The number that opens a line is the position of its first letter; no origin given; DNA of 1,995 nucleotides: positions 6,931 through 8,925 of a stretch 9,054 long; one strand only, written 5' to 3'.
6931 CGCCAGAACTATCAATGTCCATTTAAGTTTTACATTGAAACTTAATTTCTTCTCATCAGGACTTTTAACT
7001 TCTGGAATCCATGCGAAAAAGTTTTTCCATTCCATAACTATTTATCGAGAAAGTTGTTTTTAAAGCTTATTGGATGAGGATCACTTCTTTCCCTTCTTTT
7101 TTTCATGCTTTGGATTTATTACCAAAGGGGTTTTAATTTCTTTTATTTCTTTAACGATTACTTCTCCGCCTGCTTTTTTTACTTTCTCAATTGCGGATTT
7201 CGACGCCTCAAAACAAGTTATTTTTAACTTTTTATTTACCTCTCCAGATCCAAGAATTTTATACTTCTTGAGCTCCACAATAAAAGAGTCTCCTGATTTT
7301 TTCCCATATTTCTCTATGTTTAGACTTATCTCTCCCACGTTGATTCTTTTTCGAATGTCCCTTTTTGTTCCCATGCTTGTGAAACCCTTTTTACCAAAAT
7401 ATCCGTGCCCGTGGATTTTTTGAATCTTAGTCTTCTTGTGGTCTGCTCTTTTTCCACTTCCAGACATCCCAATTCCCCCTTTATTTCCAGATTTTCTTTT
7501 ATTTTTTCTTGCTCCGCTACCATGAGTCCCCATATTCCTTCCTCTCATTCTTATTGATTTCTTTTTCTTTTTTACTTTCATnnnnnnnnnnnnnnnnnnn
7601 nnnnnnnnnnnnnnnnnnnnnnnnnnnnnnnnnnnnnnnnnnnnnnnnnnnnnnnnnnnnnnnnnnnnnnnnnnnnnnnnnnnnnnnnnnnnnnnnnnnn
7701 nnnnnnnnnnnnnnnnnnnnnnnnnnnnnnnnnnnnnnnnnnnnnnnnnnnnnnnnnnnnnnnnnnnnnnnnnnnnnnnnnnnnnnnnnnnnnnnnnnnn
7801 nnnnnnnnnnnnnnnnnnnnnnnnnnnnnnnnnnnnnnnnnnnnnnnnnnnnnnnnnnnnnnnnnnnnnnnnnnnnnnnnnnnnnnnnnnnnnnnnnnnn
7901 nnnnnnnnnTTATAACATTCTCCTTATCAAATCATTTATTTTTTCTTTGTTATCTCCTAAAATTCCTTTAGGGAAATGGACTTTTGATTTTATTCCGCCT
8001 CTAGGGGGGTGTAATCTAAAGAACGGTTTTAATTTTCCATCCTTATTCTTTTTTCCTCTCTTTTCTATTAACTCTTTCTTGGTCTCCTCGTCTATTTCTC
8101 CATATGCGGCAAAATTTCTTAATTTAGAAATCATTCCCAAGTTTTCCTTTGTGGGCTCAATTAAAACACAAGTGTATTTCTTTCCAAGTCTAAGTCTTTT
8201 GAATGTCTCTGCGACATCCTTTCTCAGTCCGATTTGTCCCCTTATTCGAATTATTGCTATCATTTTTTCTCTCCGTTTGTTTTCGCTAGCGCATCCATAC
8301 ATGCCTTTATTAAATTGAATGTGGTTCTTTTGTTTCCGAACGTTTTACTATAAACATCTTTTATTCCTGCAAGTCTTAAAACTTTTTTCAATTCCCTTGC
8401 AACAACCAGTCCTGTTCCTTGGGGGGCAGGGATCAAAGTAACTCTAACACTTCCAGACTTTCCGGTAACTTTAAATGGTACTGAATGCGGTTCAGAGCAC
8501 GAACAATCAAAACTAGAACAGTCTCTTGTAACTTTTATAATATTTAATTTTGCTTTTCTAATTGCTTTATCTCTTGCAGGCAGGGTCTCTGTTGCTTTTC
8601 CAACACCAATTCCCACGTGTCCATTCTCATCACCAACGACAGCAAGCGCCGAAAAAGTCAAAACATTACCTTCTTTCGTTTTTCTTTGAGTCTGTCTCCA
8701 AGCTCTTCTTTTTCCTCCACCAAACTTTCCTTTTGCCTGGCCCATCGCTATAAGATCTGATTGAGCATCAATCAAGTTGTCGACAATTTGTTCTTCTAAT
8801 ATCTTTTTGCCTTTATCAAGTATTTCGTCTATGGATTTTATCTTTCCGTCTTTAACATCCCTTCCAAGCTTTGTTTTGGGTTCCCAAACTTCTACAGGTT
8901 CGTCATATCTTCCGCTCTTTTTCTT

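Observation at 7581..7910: MazG-type NTP pyrophosphohydrolase inserted between uL30 and uL15 in the ribosomal protein operon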

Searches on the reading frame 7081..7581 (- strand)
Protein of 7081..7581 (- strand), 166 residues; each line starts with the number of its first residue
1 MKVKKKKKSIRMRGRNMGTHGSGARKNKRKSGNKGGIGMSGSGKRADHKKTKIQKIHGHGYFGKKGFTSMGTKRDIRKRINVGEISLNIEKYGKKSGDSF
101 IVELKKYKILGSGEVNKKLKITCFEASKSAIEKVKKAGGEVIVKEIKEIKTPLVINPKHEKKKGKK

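Call 4: search_protein_families(library=pfam, proteins=[window:7081-7581:-], max_evalue=0.01)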
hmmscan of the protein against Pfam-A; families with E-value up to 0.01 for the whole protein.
window:7081-7581:- (166 aa): 1 family
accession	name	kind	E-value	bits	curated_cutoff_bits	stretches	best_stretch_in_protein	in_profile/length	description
PF00828.25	Ribosomal_L27A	-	2.4e-12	47.5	21.5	1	80-142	2-72/72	Ribosomal proteins 50S-L15, 50S-L18e, 60S-L27A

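Call 5: search_protein_families(library=ncbifam, proteins=[window:7081-7581:-], max_evalue=0.01)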
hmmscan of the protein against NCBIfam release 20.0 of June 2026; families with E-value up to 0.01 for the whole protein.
window:7081-7581:- (166 aa): 1 family
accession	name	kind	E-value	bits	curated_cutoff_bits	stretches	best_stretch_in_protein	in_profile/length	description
NF003079.0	PRK04005.1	equivalog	4.5e-08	32.7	85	1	88-143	52-103/121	50S ribosomal protein L18e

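Call 27: find_related_loci(query=A2, collection=metagenome_contigs, flank=2500)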
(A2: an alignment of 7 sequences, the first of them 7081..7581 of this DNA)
Query A2 (166 aa) in metagenome_contigs; peptide patterns used: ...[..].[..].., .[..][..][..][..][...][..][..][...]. (x = any residue, [..] = any of these).
600 stretches matched a pattern (row limit reached: there are more); 385 encode a relative of the query (tblastn E <= 1e-3); the best 80 are kept; 80 distinct loci.
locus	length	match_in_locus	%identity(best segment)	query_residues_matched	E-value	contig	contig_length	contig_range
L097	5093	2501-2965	72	12-166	2e-68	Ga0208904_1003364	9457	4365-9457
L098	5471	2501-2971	73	1-157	1e-67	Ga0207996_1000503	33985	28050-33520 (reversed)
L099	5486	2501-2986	69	1-162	3e-66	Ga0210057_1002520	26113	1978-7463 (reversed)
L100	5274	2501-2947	70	9-157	1e-61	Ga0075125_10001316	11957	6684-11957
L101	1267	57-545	66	1-163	6e-63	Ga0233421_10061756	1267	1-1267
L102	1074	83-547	64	12-166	6e-63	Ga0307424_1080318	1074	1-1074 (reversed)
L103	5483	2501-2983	65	2-162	4e-59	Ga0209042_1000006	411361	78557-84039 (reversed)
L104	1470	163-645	69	1-161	5e-61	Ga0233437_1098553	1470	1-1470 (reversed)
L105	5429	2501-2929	69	1-143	7e-58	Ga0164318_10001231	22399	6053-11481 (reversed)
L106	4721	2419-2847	69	1-143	2e-57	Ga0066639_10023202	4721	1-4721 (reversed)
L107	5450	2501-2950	65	1-150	6e-57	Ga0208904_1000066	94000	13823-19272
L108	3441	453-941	65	1-163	1e-56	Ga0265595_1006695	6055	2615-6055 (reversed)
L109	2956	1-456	62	6-157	3e-56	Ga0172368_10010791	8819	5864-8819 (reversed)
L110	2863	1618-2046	69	1-143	1e-56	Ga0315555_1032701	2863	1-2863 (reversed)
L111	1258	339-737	70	11-143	7e-59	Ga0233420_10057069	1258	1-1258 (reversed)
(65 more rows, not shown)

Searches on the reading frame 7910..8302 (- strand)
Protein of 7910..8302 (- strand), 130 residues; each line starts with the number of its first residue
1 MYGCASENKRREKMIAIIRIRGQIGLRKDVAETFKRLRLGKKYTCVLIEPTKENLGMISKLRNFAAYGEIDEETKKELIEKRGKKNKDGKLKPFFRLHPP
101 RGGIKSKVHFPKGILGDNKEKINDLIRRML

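Call 4: search_protein_families(library=pfam, proteins=[window:7910-8302:-], max_evalue=0.01)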
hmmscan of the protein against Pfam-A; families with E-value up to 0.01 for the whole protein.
window:7910-8302:- (130 aa): 1 family
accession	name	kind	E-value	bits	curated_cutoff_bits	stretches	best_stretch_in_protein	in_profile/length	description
PF00327.25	Ribosomal_L30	-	1.3e-08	34.9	23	1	15-61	1-47/51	Ribosomal protein L30p/L7e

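Call 5: search_protein_families(library=ncbifam, proteins=[window:7910-8302:-], max_evalue=0.01)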
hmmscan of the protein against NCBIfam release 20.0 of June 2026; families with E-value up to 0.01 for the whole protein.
window:7910-8302:- (130 aa): 3 families
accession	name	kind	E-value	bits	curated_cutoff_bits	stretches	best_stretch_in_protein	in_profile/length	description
NF004711.0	PRK06049.1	equivalog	3.8e-34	118.1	130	2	13-90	2-79/156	50S ribosomal protein L30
TIGR01309.1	uL30_arch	equivalog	2.7e-30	105.5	150.05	2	16-87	2-73/151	50S ribosomal protein L30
TIGR01310.1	uL30_euk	subfamily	3.8e-15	56.1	254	1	8-90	69-151/236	60S ribosomal protein uL30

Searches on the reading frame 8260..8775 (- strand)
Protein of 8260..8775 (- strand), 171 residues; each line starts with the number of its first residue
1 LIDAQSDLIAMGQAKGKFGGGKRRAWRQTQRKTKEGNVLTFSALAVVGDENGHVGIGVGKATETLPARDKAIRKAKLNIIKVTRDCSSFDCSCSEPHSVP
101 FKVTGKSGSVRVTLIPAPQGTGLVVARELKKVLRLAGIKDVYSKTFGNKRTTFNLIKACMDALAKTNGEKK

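Call 4: search_protein_families(library=pfam, proteins=[window:8260-8775:-], max_evalue=0.01)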
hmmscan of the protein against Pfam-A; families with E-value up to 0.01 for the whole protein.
window:8260-8775:- (171 aa): 2 families
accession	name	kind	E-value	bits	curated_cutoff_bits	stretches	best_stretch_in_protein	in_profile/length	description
PF03719.21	Ribosomal_S5_C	-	1.5e-22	79.2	21.5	1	105-167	1-62/71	Ribosomal protein S5, C-terminal domain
PF00333.26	Ribosomal_S5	-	2.5e-19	69.5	27.1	1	27-82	9-64/65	Ribosomal protein S5, N-terminal domain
